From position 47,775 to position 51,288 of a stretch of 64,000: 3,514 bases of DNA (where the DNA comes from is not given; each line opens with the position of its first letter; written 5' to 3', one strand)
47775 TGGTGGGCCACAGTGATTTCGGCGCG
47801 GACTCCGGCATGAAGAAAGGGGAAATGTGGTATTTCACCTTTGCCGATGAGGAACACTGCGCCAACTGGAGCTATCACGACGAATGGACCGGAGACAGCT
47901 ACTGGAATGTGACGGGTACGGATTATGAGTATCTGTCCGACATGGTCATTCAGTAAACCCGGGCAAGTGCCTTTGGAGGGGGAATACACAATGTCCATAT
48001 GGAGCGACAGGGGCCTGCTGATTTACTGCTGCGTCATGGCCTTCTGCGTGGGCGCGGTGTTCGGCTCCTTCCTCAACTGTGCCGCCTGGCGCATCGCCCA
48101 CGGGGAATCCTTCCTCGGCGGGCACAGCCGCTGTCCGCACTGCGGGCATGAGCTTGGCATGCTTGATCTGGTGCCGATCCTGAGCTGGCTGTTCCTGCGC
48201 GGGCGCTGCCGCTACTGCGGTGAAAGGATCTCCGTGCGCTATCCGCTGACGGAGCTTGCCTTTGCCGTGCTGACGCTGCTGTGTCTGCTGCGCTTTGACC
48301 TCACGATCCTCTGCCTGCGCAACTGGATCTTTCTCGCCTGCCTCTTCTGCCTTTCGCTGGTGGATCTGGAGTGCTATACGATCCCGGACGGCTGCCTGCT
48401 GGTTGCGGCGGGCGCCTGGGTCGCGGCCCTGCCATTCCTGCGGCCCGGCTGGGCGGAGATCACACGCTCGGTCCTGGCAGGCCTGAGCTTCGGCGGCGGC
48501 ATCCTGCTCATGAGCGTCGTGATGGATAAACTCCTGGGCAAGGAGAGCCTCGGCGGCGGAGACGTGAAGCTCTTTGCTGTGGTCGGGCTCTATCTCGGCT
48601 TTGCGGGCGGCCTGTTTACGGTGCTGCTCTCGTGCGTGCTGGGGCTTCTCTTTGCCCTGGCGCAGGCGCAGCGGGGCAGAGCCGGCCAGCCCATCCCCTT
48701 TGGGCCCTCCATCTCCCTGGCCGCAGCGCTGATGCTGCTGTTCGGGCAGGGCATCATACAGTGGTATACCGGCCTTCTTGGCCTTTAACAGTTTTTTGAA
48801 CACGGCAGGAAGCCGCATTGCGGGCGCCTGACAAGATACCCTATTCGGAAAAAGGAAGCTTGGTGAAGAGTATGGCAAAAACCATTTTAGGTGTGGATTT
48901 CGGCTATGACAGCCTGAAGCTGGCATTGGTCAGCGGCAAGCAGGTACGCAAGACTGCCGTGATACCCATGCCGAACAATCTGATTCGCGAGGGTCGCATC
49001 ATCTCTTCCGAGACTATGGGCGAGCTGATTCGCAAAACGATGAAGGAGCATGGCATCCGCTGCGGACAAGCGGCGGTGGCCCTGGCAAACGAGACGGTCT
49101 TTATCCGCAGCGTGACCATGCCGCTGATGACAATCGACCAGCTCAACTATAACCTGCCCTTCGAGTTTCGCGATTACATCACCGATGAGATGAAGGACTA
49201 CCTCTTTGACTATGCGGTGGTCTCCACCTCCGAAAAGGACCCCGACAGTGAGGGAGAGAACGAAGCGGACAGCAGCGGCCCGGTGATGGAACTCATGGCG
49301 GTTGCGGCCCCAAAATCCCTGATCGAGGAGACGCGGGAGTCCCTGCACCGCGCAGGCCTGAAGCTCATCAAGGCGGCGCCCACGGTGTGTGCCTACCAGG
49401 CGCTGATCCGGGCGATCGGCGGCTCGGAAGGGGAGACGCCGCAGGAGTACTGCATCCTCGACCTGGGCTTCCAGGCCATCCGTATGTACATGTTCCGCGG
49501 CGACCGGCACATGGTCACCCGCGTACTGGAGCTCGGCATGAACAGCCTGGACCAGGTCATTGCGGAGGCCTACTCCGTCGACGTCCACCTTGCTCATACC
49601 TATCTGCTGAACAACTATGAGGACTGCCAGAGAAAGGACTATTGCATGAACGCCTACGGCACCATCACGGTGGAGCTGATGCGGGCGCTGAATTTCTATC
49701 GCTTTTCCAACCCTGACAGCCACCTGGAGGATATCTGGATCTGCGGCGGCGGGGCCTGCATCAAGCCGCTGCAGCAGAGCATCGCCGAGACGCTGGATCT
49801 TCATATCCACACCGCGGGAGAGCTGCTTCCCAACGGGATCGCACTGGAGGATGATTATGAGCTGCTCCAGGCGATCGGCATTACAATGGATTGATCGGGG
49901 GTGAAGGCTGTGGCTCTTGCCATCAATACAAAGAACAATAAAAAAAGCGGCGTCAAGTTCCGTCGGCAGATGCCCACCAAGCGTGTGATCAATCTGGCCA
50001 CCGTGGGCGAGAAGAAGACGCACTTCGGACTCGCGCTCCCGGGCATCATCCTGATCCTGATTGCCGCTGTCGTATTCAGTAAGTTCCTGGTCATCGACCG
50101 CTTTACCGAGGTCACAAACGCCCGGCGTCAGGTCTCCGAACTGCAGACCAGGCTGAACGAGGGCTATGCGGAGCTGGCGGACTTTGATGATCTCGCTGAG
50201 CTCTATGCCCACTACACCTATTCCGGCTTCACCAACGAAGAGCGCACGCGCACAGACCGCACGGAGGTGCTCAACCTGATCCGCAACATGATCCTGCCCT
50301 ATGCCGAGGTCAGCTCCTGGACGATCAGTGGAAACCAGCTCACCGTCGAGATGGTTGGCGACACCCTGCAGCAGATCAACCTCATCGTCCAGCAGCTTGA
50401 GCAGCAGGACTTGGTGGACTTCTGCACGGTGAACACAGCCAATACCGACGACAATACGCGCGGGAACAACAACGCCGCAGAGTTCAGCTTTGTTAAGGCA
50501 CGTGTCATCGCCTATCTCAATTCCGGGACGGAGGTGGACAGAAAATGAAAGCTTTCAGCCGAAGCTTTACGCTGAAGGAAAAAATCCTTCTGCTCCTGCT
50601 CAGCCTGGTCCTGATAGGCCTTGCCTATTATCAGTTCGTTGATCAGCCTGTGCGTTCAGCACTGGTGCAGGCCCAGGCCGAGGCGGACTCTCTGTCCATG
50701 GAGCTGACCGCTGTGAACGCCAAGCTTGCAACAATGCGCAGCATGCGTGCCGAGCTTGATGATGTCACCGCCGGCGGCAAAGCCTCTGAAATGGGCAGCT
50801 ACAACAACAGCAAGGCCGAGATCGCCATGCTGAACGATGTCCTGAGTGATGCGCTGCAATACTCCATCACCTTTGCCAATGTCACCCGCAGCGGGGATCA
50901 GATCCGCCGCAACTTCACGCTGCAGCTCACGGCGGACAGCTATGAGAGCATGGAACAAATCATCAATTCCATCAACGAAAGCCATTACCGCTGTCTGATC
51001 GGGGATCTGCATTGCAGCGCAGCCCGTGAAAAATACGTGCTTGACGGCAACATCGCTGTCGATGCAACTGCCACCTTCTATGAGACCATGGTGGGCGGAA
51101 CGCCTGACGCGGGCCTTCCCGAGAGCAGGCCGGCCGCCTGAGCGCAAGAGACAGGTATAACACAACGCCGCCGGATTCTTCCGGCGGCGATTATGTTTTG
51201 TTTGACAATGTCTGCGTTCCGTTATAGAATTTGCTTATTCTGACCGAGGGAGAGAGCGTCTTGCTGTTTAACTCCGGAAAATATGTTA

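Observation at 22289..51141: A 6.8-kaa secreted adhesin gene lies immediately upstream of the minor-pilin and type IV pilus assembly genes: candidate pilus-associated mega-adhesin system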

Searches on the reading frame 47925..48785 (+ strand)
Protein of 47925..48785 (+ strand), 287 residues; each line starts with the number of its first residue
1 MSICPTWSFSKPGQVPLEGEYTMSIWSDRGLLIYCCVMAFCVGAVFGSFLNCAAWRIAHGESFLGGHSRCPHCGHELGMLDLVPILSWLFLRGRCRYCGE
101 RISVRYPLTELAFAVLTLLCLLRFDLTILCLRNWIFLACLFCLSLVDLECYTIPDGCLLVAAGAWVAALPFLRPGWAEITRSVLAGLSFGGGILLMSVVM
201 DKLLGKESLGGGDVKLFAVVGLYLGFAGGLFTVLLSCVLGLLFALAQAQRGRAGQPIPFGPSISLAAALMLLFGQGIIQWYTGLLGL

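Call 5: search_protein_families(library=pfam, proteins=[window:47925-48785:+], max_evalue=0.01)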
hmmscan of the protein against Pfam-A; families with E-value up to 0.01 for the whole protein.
window:47925-48785:+ (287 aa): 3 families
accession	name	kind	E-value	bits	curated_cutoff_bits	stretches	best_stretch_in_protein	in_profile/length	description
PF06750.18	A24_N_bact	-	4.8e-31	107.1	23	1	42-124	2-84/84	Bacterial Peptidase A24 N-terminal domain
PF01478.23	Peptidase_A24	-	1e-12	48.9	26.5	1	134-245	1-104/104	Type IV leader peptidase family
PF24460.1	DUF7575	-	0.0093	15.8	28.5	0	67-77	3-13/28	Domain of unknown function (DUF7575)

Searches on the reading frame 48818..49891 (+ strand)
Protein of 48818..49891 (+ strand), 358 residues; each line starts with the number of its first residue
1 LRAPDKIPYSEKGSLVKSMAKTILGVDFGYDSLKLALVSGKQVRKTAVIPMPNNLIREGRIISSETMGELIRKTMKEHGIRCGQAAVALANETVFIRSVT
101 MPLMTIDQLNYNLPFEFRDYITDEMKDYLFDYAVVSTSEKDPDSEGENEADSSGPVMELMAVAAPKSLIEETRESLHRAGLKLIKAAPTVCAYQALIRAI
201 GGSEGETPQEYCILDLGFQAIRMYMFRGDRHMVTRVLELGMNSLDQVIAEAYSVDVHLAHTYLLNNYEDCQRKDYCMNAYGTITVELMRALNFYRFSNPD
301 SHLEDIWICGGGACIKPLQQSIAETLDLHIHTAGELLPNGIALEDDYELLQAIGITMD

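Call 5: search_protein_families(library=pfam, proteins=[window:48818-49891:+], max_evalue=0.01)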
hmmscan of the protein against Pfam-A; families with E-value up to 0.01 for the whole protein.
window:48818-49891:+ (358 aa): 2 families
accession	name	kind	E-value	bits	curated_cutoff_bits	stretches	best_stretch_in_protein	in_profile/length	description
PF11104.14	PilM_2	-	2.8e-25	89.4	27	1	25-331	1-303/340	Type IV pilus assembly protein PilM;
PF14450.12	FtsA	-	8.5e-05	23.4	31.8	0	25-62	2-37/127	Cell division protein FtsA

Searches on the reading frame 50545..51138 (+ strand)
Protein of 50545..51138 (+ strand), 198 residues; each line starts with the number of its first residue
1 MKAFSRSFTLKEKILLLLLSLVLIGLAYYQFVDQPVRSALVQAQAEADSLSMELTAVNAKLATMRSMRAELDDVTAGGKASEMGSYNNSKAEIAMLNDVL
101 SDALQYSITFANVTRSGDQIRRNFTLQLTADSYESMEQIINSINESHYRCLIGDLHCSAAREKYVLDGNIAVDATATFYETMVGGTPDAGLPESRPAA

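Call 5: search_protein_families(library=pfam, proteins=[window:50545-51138:+], max_evalue=0.01)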
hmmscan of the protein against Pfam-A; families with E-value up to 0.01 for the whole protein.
window:50545-51138:+ (198 aa): 1 family
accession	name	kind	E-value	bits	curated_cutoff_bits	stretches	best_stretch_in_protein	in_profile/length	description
PF04612.17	T2SSM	-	2.8e-06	28.1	27.8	1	2-78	5-81/160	Type II secretion system (T2SS), protein M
